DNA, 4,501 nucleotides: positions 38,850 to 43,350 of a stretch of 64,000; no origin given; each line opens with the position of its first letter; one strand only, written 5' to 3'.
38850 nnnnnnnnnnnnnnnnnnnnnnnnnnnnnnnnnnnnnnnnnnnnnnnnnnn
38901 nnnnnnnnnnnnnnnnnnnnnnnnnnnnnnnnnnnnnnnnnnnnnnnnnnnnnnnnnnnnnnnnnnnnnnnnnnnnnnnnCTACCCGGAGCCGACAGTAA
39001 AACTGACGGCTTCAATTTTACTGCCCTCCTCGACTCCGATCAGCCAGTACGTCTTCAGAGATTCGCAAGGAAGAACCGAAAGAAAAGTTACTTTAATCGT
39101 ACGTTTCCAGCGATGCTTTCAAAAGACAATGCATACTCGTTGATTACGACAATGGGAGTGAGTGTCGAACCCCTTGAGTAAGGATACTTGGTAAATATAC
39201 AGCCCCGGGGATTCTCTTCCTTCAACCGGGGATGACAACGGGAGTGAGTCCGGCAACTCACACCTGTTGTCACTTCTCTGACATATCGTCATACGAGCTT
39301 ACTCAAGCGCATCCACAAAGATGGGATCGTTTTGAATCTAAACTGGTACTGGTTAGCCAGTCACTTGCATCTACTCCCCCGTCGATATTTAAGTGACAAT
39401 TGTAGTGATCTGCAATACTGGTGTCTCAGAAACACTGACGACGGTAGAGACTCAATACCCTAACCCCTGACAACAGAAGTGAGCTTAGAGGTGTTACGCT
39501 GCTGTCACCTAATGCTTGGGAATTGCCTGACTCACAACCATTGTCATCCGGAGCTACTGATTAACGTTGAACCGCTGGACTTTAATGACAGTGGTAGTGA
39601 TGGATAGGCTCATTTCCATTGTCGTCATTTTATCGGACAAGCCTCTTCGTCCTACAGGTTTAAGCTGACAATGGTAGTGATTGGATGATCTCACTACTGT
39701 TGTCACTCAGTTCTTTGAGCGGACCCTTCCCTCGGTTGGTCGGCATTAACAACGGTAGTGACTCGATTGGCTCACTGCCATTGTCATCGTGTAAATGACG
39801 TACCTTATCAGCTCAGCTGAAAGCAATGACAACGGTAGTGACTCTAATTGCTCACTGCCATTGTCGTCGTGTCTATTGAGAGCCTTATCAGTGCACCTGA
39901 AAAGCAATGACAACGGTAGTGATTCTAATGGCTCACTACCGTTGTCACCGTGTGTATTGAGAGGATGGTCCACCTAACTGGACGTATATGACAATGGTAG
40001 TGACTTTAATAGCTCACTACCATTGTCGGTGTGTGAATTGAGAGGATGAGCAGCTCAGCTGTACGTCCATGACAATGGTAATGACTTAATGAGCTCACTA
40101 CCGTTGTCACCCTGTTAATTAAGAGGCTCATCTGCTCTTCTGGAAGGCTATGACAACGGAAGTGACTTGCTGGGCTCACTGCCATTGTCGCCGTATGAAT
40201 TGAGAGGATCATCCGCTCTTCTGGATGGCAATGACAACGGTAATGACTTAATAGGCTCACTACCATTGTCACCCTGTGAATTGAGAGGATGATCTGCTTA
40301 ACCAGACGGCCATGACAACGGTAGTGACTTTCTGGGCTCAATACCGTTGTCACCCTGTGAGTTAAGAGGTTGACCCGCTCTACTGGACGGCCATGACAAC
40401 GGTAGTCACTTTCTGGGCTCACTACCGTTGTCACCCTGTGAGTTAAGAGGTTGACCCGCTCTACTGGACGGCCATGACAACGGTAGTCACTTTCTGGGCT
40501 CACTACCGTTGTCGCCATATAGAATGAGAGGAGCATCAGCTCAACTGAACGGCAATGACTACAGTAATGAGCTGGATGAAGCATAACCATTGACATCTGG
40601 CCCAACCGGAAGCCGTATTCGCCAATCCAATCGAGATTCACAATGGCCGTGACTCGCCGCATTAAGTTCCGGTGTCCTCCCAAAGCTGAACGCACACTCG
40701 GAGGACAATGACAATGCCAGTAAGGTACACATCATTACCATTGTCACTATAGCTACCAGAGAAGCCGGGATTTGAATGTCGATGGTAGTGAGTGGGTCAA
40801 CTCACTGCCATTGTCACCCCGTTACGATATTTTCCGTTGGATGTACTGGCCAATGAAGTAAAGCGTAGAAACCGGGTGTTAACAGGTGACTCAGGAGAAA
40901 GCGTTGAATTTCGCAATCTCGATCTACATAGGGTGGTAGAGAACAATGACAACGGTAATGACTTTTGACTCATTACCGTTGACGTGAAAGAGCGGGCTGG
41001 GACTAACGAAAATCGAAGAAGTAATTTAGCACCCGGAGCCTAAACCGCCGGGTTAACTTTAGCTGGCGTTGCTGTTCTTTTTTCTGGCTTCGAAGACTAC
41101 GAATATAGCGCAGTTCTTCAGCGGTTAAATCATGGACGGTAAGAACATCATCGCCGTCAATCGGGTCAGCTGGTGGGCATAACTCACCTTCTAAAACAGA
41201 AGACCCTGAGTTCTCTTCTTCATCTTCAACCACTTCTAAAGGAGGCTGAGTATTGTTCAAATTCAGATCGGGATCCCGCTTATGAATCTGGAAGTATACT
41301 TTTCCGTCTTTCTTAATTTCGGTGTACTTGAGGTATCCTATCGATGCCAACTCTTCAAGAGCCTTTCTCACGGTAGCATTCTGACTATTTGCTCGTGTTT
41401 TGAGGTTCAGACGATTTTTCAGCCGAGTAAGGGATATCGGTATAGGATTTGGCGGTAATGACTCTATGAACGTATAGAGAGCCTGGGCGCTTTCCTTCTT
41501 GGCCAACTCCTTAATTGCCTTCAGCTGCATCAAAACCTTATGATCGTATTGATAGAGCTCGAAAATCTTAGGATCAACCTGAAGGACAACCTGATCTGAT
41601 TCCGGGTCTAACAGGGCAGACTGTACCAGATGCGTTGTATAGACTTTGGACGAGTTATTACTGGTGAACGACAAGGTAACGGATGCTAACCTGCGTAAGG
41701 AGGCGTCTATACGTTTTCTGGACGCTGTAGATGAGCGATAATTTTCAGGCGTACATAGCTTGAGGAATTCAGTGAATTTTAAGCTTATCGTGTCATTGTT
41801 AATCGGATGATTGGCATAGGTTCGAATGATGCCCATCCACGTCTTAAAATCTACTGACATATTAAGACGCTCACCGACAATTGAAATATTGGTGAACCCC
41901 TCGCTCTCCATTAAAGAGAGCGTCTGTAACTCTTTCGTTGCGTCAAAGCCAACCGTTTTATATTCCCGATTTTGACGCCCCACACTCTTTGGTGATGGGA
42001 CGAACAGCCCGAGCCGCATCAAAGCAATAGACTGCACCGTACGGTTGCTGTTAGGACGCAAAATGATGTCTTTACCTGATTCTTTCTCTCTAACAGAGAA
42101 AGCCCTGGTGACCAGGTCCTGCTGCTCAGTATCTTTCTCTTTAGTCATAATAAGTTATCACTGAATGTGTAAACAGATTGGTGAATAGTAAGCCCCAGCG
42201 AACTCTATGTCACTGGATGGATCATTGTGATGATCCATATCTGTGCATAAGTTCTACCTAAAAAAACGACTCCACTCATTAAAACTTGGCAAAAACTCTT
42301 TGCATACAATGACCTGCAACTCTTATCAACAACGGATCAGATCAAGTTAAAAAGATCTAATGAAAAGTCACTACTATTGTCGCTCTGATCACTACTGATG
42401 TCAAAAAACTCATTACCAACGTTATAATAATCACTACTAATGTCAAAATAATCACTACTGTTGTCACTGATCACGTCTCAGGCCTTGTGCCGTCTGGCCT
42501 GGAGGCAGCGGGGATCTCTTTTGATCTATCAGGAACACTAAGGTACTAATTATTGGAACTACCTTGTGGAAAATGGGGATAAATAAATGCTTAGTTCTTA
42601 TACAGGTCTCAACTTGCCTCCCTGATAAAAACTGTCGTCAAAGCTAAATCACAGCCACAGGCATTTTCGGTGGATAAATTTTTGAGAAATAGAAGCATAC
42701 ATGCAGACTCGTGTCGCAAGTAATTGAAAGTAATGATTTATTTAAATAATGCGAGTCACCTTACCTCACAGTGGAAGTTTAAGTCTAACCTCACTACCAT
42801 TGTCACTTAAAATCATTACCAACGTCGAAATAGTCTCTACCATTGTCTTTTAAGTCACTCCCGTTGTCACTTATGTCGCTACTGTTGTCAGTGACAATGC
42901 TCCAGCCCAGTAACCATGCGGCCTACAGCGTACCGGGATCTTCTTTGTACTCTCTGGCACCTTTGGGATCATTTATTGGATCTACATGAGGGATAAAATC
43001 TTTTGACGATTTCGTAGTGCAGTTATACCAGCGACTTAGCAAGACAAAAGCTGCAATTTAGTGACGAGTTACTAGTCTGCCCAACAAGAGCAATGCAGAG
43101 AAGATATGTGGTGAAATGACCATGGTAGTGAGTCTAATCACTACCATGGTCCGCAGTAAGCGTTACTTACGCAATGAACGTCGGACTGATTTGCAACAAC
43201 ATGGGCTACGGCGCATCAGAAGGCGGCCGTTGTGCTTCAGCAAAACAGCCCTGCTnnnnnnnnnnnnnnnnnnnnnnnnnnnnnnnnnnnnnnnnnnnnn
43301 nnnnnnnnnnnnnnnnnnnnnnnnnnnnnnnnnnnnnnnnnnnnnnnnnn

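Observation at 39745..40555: Tandem array of 81-bp units, each with a palindromic iteron pair, downstream of repA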

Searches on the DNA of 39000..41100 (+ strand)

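Call 24: search_dna_similar(query=window:39000-41100:+, collection=plasmids, mode=near, max_rows=60, rows=spread)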
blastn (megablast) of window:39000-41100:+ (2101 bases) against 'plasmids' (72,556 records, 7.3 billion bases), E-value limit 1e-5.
Records with a match: 1126; places in all: 2277; records where one place covers at least 80% of the query: 747.
Best place of each record, by identity: >=99% 98; 95-99% 748; 90-95% 273; 80-90% 7.
By first word of the organism name: Escherichia 376; Salmonella 342; Enterobacter 272; Klebsiella 62; Citrobacter 38; Leclercia 11; Raoultella 8; Serratia 7; Cronobacter 2; Shigella 2; and 5 more.
By predicted mobility (MOB-suite, as given by PLSDB): conjugative 968; non-mobilizable 158.
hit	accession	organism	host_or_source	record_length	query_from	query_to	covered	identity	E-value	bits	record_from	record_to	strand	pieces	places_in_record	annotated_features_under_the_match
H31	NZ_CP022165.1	Escherichia coli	Homo sapiens,urine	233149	1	2101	100%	100.0%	0e+0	3873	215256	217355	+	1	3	repHI2: IncHI-type plasmid replication initiator protein RepHI2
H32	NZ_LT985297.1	Escherichia coli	-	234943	1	2101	100%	100.0%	0e+0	3873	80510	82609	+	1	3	hypothetical protein | repHI2: IncHI-type plasmid replication initiator protein RepHI2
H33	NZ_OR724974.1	Escherichia coli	-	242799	1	2101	100%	100.0%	0e+0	3873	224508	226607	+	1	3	repHI2: IncHI-type plasmid replication initiator protein RepHI2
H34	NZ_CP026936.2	Escherichia coli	Bos taurus,Cell Culture,Bovine adult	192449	1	2101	100%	99.9%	0e+0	3868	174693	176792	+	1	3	repHI2: IncHI-type plasmid replication initiator protein RepHI2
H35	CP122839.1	Escherichia coli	Sus scrofa,feces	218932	1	2101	100%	99.9%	0e+0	3862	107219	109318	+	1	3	none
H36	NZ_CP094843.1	Enterobacter ludwigii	cell culture,tailing mud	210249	1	2101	100%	97.5%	0e+0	3585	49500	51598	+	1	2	repHI2: IncHI-type plasmid replication initiator protein RepHI2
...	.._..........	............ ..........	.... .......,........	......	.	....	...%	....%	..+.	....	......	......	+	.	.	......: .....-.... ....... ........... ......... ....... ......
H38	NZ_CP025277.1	Salmonella enterica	Swine Final Chilled Carcass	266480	1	2101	100%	97.4%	0e+0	3579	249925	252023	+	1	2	repHI2: IncHI-type plasmid replication initiator protein RepHI2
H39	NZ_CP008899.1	Enterobacter hormaechei subsp. hoffmannii ECNIH3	tracheal aspirate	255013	1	2101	100%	97.4%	0e+0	3579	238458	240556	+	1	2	repHI2: IncHI-type plasmid replication initiator protein RepHI2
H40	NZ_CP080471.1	Enterobacter hormaechei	Homo sapiens,Broncho-alveolar lavage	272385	1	2101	100%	97.4%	0e+0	3579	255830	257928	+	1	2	repHI2: IncHI-type plasmid replication initiator protein RepHI2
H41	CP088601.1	Escherichia coli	Homo sapiens,blood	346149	1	2101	100%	97.4%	0e+0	3579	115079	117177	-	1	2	repHI2: IncHI-type plasmid replication initiator protein RepHI2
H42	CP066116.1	Citrobacter freundii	sputum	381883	1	2101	100%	97.4%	0e+0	3579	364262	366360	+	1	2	repHI2: IncHI-type plasmid replication initiator protein RepHI2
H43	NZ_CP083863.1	Enterobacter kobei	Homo sapiens,sputum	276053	1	2101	100%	97.4%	0e+0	3579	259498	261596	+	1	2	repHI2: IncHI-type plasmid replication initiator protein RepHI2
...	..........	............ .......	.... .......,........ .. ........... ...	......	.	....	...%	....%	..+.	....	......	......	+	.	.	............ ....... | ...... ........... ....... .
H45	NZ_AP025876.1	Enterobacter hormaechei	Homo sapiens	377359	1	2101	100%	97.4%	0e+0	3579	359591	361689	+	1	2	repHI2: IncHI-type plasmid replication initiator protein RepHI2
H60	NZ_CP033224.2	Salmonella enterica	-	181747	1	2101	100%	94.7%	0e+0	4283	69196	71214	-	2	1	repHI2: IncHI-type plasmid replication initiator protein RepHI2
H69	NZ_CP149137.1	Salmonella enterica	Pig,single cell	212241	1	2101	93%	94.7%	0e+0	3035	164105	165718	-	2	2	repHI2: IncHI-type plasmid replication initiator protein RepHI2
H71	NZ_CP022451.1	Salmonella enterica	chicken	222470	1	1486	71%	98.7%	0e+0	2639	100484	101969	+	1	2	none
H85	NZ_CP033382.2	Salmonella enterica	-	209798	1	1486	71%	98.6%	0e+0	2655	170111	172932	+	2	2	IS3 family transposase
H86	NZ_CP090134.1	Salmonella enterica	Homo sapiens,stool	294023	1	1567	75%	91.8%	0e+0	2193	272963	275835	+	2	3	IS3-like element ISKpn18 family transposase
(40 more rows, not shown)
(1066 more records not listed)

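Call 25: get_annotated_region(hit=H71, flank=6000)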
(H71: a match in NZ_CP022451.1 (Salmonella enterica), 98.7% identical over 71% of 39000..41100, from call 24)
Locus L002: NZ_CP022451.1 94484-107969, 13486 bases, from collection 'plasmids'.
description: Salmonella enterica subsp. enterica serovar Indiana strain D90 plasmid pD90-1, complete sequence
organism: Salmonella enterica (NCBI taxid 286783)
taxonomy: Bacteria; Pseudomonadota; Gammaproteobacteria; Enterobacterales; Enterobacteriaceae; Salmonella; Salmonella enterica
host: -; source: chicken; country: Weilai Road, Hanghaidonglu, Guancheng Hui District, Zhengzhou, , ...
typing (MOB-suite, as given by PLSDB): non-mobilizable; replicon IncHI2A,IncN,IncQ1,rep_cluster_1088; mating-pair formation MPF_F
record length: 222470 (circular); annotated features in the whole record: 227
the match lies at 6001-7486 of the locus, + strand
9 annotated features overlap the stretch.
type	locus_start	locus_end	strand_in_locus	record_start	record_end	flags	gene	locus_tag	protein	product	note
CDS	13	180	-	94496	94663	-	-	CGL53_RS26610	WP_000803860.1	hypothetical protein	-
CDS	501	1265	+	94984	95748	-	-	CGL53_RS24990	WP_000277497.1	hypothetical protein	-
CDS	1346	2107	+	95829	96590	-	-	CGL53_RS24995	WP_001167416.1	methyltransferase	-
CDS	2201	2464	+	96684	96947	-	-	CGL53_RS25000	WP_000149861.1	hypothetical protein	-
CDS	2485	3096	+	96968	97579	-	-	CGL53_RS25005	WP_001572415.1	hypothetical protein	-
CDS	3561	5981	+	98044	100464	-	-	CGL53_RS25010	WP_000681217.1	Ig-like domain-containing protein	-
CDS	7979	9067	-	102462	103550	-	repHI2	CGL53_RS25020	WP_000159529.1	IncHI-type plasmid replication initiator protein RepHI2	-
CDS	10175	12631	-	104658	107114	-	-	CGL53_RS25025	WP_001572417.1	Ig-like domain-containing protein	-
CDS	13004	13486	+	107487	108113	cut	-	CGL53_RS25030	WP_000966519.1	hypothetical protein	-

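Call 26: get_annotated_region(hit=H69, flank=2500)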
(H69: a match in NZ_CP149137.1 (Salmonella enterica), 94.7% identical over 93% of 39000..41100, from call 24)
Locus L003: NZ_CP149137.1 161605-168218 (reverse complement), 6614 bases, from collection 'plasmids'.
description: Salmonella enterica subsp. enterica serovar 4,[5],12:i:- strain Z1323SSL0064 plasmid pZ1323SSL0064-2, complete sequence
organism: Salmonella enterica (NCBI taxid 440524)
taxonomy: Bacteria; Pseudomonadota; Gammaproteobacteria; Enterobacterales; Enterobacteriaceae; Salmonella; Salmonella enterica
host: -; source: Pig,single cell; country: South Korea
typing (MOB-suite, as given by PLSDB): non-mobilizable; replicon IncHI2A,rep_cluster_1088; mating-pair formation MPF_F
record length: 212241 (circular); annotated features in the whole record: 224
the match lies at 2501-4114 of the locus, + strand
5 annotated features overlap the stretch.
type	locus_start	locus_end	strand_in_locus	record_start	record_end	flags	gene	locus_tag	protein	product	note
CDS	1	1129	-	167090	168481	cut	-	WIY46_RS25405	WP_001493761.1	ISKra4-like element ISKpn19 family transposase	GO:0006313 - DNA transposition [Evidence IEA]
CDS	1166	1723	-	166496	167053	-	-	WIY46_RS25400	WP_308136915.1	recombinase family protein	GO:0006310 - DNA recombination [Evidence IEA]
CDS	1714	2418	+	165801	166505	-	-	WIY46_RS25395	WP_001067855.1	IS6-like element IS26 family transposase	GO:0006313 - DNA transposition [Evidence IEA]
CDS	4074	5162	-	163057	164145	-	repHI2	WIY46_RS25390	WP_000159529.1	IncHI-type plasmid replication initiator protein RepHI2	-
CDS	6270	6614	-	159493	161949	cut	-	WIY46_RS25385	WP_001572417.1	Ig-like domain-containing protein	-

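Call 27: get_annotated_region(hit=H60, flank=2500)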
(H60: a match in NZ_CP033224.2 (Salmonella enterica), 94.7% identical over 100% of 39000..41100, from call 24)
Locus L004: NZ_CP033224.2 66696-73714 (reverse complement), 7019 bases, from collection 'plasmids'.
description: Salmonella enterica subsp. enterica strain CFSA122 plasmid pCFSA122-1, complete sequence
organism: Salmonella enterica (NCBI taxid 59201)
taxonomy: Bacteria; Pseudomonadota; Gammaproteobacteria; Enterobacterales; Enterobacteriaceae; Salmonella; Salmonella enterica
host: -; source: -; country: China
typing (MOB-suite, as given by PLSDB): non-mobilizable; replicon IncHI2A,rep_cluster_1088; mating-pair formation MPF_F
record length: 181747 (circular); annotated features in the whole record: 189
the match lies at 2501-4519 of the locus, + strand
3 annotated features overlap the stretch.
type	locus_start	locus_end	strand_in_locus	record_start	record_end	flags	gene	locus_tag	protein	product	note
CDS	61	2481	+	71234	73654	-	-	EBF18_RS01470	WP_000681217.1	Ig-like domain-containing protein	-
CDS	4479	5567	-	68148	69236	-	repHI2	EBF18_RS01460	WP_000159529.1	IncHI-type plasmid replication initiator protein RepHI2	-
CDS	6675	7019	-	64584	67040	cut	-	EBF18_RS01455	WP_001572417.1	Ig-like domain-containing protein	-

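Call 64: get_annotated_region(hit=H86, flank=2500)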
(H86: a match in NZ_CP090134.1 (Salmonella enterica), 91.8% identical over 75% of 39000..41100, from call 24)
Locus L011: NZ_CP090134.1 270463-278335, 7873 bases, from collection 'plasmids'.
description: Salmonella enterica subsp. enterica serovar Goldcoast strain 5ASAL07 plasmid p5ASAL07_294k, complete sequence
organism: Salmonella enterica (NCBI taxid 260678)
taxonomy: Bacteria; Pseudomonadota; Gammaproteobacteria; Enterobacterales; Enterobacteriaceae; Salmonella; Salmonella enterica
host: -; source: Homo sapiens,stool; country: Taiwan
typing (MOB-suite, as given by PLSDB): conjugative; replicon IncHI2A,rep_cluster_1088; relaxase MOBH; mating-pair formation MPF_F
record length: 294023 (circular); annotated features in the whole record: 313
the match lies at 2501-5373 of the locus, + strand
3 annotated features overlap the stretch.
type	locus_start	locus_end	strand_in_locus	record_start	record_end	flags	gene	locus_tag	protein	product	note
CDS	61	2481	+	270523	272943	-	-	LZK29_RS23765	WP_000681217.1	Ig-like domain-containing protein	-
CDS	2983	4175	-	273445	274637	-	-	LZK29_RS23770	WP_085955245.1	IS3-like element ISKpn18 family transposase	-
CDS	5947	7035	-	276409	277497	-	repHI2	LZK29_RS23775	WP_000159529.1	IncHI-type plasmid replication initiator protein RepHI2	-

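Call 65: get_annotated_region(hit=H85, flank=2500)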
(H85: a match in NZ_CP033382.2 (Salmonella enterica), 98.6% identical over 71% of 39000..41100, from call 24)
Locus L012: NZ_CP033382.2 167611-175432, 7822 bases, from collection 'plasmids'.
description: Salmonella enterica subsp. enterica strain CFSA300 plasmid pCFSA300-1, complete sequence
organism: Salmonella enterica (NCBI taxid 59201)
taxonomy: Bacteria; Pseudomonadota; Gammaproteobacteria; Enterobacterales; Enterobacteriaceae; Salmonella; Salmonella enterica
host: -; source: -; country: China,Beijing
typing (MOB-suite, as given by PLSDB): non-mobilizable; replicon IncHI2A,IncN,IncQ1,rep_cluster_1088; mating-pair formation MPF_F
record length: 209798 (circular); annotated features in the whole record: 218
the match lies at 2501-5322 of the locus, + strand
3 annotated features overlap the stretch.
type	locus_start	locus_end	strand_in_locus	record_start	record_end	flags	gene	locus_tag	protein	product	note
CDS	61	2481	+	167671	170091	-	-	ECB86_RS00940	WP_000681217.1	Ig-like domain-containing protein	-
CDS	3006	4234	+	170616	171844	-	-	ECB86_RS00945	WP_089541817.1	IS3 family transposase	-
CDS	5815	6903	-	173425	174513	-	repHI2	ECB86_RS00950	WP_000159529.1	IncHI-type plasmid replication initiator protein RepHI2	-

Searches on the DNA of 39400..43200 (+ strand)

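Call 4: search_dna_similar(query=window:39400-43200:+, collection=plasmids, mode=near, max_rows=30)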
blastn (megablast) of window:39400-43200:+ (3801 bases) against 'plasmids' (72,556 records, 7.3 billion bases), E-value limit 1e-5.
Records with a match: 1235; places in all: 2308; records where one place covers at least 80% of the query: 1014.
Best place of each record, by identity: >=99% 131; 95-99% 933; 90-95% 62; 60-80% 109.
By first word of the organism name: Escherichia 379; Salmonella 344; Enterobacter 279; Citrobacter 115; Klebsiella 79; Leclercia 11; Raoultella 9; Serratia 7; Kluyvera 3; Cronobacter 2; and 6 more.
By predicted mobility (MOB-suite, as given by PLSDB): conjugative 997; non-mobilizable 183; mobilizable 55.
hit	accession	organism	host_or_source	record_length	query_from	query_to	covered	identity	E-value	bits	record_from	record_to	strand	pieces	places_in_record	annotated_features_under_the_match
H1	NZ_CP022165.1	Escherichia coli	Homo sapiens,urine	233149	1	3801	100%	100.0%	0e+0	7012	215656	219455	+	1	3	repHI2: IncHI-type plasmid replication initiator protein RepHI2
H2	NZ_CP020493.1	Salmonella enterica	chicken skin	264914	1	3801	100%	100.0%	0e+0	7012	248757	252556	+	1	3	repHI2: IncHI-type plasmid replication initiator protein RepHI2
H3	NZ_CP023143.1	Escherichia coli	food,raw milk cheese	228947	1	3801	100%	100.0%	0e+0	7012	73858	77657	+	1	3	repHI2: IncHI-type plasmid replication initiator protein RepHI2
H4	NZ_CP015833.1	Escherichia coli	Homo sapiens,fecal sample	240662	1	3801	100%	100.0%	0e+0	7012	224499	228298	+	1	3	repHI2: IncHI-type plasmid replication initiator protein RepHI2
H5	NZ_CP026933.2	Escherichia coli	Bos taurus,Cell Culture,Bovine adult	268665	1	3801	100%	100.0%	0e+0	7012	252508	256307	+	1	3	repHI2: IncHI-type plasmid replication initiator protein RepHI2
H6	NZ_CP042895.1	Escherichia coli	food,raw milk cheese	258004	1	3801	100%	100.0%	0e+0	7012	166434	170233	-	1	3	repHI2: IncHI-type plasmid replication initiator protein RepHI2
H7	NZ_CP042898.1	Escherichia coli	food,raw milk cheese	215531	1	3801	100%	100.0%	0e+0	7012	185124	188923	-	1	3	repHI2: IncHI-type plasmid replication initiator protein RepHI2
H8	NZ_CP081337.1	Klebsiella pneumoniae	Homo sapiens,Plasmid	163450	1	3801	100%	100.0%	0e+0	7012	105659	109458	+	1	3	repHI2: IncHI-type plasmid replication initiator protein RepHI2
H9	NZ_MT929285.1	Escherichia coli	-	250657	1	3801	100%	100.0%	0e+0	7012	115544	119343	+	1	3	repHI2: IncHI-type plasmid replication initiator protein RepHI2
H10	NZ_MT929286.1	Escherichia coli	-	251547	1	3801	100%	100.0%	0e+0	7012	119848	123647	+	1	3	repHI2: IncHI-type plasmid replication initiator protein RepHI2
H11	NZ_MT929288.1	Escherichia coli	-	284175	1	3801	100%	100.0%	0e+0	7012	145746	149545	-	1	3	repHI2: IncHI-type plasmid replication initiator protein RepHI2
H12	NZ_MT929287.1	Escherichia coli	-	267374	1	3801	100%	100.0%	0e+0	7012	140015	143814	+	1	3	repHI2: IncHI-type plasmid replication initiator protein RepHI2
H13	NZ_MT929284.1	Escherichia coli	-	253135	1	3801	100%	100.0%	0e+0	7012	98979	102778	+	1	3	repHI2: IncHI-type plasmid replication initiator protein RepHI2 | hypothetical protein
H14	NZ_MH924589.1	Escherichia coli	pig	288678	1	3801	100%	100.0%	0e+0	7012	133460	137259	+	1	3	repHI2: IncHI-type plasmid replication initiator protein RepHI2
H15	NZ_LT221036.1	Yersinia pseudotuberculosis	-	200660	1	3801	100%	100.0%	0e+0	7012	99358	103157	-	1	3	repHI2: IncHI-type plasmid replication initiator protein RepHI2 | hypothetical protein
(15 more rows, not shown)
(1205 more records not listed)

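Call 7: get_annotated_region(hit=H1, flank=12000)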
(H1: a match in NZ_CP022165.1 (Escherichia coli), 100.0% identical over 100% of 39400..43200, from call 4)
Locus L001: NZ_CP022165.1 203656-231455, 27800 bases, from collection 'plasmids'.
description: Escherichia coli strain M160133 plasmid pM160133_p1, complete sequence
organism: Escherichia coli (NCBI taxid 562)
taxonomy: Bacteria; Pseudomonadota; Gammaproteobacteria; Enterobacterales; Enterobacteriaceae; Escherichia; Escherichia coli
host: -; source: Homo sapiens,urine; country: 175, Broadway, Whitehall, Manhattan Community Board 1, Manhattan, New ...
typing (MOB-suite, as given by PLSDB): conjugative; replicon IncHI2A,rep_cluster_1088; relaxase MOBH; mating-pair formation MPF_F
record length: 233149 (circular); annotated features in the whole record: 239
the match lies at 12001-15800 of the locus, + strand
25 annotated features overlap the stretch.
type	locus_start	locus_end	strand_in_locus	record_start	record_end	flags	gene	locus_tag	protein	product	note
CDS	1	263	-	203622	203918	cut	-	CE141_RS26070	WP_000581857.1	type II toxin-antitoxin system RelE/ParE family toxin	-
CDS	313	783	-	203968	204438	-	-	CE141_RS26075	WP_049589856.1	hypothetical protein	-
CDS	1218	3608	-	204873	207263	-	-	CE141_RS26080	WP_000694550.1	Ig-like domain-containing protein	-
CDS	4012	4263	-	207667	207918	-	-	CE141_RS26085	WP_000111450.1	hypothetical protein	-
CDS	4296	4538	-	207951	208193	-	-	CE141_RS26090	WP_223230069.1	hypothetical protein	-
CDS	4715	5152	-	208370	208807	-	-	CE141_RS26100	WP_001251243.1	hypothetical protein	-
CDS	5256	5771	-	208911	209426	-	-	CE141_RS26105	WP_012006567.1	hypothetical protein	-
CDS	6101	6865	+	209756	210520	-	-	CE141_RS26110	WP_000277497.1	hypothetical protein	-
CDS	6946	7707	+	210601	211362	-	-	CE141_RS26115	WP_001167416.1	methyltransferase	-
CDS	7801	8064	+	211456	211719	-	-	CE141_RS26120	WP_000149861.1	hypothetical protein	-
CDS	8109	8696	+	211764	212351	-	-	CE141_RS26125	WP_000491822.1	hypothetical protein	-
CDS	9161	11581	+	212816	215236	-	-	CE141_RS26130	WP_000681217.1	Ig-like domain-containing protein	-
CDS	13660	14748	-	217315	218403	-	repHI2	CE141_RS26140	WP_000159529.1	IncHI-type plasmid replication initiator protein RepHI2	-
CDS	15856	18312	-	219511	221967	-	-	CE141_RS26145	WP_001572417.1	Ig-like domain-containing protein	-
CDS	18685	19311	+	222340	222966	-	-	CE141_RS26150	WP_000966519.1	hypothetical protein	-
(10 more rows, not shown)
